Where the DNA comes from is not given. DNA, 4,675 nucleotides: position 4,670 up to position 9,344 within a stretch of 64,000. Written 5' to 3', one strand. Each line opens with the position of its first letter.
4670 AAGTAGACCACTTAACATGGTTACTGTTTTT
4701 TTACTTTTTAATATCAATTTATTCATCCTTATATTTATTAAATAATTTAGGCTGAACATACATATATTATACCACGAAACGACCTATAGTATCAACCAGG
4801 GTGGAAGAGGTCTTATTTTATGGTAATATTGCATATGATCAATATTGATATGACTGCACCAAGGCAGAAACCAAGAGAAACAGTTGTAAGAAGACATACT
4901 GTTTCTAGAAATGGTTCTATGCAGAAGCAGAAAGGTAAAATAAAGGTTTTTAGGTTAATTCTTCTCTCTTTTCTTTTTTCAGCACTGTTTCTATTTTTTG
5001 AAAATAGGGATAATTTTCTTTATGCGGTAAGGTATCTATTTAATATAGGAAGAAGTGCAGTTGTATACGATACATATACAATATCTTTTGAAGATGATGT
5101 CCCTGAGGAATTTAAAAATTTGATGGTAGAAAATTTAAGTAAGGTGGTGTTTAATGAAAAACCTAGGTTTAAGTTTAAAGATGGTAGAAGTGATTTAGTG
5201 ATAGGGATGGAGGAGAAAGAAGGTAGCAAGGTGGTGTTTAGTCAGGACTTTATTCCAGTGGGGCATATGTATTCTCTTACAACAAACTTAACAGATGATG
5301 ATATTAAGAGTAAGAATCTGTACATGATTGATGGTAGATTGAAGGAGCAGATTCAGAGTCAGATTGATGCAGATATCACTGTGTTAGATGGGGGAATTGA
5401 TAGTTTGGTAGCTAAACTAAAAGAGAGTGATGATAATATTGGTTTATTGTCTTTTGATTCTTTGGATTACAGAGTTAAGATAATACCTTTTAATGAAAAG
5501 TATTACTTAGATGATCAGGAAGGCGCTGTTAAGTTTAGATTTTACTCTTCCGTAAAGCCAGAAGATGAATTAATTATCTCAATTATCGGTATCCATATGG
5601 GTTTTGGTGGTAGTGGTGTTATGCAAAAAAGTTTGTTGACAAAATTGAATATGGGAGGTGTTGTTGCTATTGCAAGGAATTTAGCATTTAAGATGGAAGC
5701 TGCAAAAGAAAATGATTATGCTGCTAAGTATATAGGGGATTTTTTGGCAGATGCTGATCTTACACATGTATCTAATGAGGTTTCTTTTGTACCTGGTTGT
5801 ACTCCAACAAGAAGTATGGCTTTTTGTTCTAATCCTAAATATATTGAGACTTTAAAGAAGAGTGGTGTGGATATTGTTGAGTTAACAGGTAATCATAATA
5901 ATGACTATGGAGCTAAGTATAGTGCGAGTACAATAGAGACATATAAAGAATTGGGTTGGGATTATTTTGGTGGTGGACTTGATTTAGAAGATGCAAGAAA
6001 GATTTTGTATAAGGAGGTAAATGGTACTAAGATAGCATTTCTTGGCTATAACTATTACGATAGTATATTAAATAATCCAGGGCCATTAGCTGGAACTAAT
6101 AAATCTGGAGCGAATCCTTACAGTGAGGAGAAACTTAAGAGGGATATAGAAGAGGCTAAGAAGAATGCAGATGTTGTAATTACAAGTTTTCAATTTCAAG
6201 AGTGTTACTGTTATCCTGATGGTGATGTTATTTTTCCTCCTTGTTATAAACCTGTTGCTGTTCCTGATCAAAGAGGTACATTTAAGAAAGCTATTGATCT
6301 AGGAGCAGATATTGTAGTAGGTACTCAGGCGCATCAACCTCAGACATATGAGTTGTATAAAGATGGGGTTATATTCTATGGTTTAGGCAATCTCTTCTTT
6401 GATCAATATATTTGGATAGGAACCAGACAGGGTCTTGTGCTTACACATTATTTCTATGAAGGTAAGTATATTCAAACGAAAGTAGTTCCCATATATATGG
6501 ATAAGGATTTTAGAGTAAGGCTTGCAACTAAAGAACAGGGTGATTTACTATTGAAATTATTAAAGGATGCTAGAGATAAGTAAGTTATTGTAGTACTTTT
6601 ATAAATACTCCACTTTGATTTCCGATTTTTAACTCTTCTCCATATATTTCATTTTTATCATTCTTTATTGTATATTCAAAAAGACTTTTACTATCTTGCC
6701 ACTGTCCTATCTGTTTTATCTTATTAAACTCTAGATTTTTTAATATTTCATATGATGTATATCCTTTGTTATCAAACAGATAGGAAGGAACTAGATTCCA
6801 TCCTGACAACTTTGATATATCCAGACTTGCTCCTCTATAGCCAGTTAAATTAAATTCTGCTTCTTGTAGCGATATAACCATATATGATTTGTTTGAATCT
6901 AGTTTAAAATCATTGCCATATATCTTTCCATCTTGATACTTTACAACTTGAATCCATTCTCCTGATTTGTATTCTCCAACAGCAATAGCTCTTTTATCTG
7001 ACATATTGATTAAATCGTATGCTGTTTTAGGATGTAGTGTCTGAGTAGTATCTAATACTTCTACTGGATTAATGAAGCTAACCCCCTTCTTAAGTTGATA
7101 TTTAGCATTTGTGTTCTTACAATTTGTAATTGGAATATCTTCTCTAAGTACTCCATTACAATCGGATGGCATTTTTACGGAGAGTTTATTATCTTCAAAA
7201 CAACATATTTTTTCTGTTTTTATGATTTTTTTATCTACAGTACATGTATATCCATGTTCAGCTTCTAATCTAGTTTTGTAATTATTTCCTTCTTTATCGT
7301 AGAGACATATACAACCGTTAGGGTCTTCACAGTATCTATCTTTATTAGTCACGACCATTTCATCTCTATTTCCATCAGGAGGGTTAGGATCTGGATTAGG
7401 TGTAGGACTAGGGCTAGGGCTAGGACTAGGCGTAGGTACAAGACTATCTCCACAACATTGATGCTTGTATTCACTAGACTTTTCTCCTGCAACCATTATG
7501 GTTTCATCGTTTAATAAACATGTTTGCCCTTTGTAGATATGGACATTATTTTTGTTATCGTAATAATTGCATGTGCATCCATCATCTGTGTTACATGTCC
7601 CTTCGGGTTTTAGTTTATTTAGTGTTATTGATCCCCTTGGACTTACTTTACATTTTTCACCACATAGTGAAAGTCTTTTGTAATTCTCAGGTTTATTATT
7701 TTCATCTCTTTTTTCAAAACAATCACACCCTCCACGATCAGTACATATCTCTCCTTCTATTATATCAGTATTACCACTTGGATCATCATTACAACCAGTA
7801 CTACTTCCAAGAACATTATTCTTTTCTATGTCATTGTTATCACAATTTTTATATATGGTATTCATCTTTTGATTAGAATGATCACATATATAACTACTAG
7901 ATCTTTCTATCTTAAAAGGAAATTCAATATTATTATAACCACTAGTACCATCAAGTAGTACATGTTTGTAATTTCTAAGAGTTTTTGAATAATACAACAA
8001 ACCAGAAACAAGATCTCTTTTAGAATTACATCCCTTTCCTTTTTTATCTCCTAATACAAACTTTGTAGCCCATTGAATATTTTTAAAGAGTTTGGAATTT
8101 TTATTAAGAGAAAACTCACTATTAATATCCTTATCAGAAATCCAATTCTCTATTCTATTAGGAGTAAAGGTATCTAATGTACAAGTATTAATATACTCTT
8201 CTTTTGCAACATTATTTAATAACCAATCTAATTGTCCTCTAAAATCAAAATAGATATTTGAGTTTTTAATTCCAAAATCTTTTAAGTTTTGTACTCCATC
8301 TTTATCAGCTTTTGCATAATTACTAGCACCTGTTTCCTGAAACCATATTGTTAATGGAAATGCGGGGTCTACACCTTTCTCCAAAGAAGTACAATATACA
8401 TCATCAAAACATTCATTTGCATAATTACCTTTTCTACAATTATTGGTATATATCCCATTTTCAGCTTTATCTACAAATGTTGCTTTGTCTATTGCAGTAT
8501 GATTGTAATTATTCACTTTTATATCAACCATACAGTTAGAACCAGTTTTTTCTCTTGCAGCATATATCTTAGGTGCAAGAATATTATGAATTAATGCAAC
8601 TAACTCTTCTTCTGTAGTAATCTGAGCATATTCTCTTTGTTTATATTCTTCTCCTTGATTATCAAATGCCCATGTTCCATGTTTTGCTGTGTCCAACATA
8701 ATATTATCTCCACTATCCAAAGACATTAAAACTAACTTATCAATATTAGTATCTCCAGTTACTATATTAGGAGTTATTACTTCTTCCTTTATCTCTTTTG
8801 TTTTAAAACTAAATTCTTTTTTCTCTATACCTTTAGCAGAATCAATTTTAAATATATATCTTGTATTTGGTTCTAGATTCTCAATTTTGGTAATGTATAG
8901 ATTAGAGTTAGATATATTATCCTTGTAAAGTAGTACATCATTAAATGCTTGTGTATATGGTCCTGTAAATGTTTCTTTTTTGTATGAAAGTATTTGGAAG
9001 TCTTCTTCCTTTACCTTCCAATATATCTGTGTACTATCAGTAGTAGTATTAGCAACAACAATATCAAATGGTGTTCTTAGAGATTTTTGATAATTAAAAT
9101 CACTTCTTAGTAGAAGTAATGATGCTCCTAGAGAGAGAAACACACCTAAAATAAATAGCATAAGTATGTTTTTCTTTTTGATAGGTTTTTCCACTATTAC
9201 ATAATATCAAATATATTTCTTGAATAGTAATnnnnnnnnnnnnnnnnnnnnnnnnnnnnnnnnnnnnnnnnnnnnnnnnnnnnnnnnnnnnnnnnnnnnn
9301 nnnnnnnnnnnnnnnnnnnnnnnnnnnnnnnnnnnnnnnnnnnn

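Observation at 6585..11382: Tandem pair of giant secreted lysozyme-like proteins sharing a near-identical 716-bp 3' cassette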

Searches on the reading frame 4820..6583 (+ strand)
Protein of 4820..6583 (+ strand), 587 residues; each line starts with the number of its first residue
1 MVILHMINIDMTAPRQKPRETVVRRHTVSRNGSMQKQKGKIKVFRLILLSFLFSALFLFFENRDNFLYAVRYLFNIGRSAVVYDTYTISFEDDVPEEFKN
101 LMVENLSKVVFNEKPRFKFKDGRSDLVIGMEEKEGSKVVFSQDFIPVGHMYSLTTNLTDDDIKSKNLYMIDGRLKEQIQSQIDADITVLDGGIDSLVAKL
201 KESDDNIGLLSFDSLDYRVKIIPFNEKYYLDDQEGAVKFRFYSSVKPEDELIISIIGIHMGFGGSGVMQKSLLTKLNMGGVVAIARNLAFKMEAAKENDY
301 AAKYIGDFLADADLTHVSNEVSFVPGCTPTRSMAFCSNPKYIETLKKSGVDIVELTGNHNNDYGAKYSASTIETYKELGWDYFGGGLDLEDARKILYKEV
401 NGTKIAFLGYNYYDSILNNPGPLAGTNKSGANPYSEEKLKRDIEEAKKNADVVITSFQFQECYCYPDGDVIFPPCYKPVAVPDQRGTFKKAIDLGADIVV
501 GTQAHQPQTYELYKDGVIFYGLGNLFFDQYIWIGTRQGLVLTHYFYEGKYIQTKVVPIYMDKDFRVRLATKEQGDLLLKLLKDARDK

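Call 8: search_protein_families(library=pfam, proteins=[window:4820-6583:+], max_evalue=0.001)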
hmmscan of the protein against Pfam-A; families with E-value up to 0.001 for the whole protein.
window:4820-6583:+ (587 aa): 1 family
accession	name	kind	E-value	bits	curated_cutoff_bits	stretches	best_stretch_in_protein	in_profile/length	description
PF09587.15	PGA_cap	-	2.3e-42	145.7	27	1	276-529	2-255/255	Bacterial capsule synthesis protein PGA_cap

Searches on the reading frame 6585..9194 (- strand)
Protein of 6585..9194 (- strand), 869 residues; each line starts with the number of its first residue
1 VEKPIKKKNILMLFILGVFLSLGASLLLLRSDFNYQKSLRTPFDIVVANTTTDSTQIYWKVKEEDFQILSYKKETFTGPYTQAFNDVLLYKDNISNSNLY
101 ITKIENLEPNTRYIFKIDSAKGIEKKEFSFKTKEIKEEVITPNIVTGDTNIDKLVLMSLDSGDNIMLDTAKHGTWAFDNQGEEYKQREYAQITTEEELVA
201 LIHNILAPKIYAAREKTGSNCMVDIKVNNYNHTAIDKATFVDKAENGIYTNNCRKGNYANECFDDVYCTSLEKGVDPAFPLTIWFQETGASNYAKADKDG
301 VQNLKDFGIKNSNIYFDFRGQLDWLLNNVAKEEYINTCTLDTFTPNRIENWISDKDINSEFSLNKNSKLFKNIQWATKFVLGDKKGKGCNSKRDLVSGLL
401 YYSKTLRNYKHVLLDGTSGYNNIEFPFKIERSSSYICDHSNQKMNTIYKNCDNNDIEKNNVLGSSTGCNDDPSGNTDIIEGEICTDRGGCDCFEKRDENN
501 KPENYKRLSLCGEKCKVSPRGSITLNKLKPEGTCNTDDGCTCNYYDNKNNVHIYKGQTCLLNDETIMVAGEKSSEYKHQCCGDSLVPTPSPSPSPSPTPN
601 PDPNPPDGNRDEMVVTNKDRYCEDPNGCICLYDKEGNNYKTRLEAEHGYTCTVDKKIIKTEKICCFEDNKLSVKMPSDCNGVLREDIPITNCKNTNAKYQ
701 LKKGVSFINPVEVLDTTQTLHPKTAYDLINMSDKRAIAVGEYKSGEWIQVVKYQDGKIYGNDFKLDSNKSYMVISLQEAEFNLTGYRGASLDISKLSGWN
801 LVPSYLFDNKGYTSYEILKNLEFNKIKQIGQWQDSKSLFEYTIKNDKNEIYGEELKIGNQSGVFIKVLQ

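Call 6: search_protein_families(library=pfam, proteins=[window:6585-9194:-], max_evalue=1)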
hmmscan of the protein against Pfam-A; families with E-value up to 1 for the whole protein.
window:6585-9194:- (869 aa): 3 families
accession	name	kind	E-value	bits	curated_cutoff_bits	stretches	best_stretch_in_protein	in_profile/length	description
PF16656.11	Pur_ac_phosph_N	-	1.1e-05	26.4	30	1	46-132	5-93/93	Purple acid Phosphatase, N-terminal domain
PF00041.27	fn3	-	0.01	16.4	25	1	42-131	3-80/84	Fibronectin type III domain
PF25059.1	FN3_DSCAM-DSCAML_C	-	0.1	13.4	39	1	95-142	42-89/89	DSCAM/DSCAML C-terminal Fn3-like domain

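Call 68: search_protein_families(library=ncbifam, proteins=[window:6585-9194:-], max_evalue=0.01)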
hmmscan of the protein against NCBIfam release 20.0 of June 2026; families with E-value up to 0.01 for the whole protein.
window:6585-9194:- (869 aa): 0 families
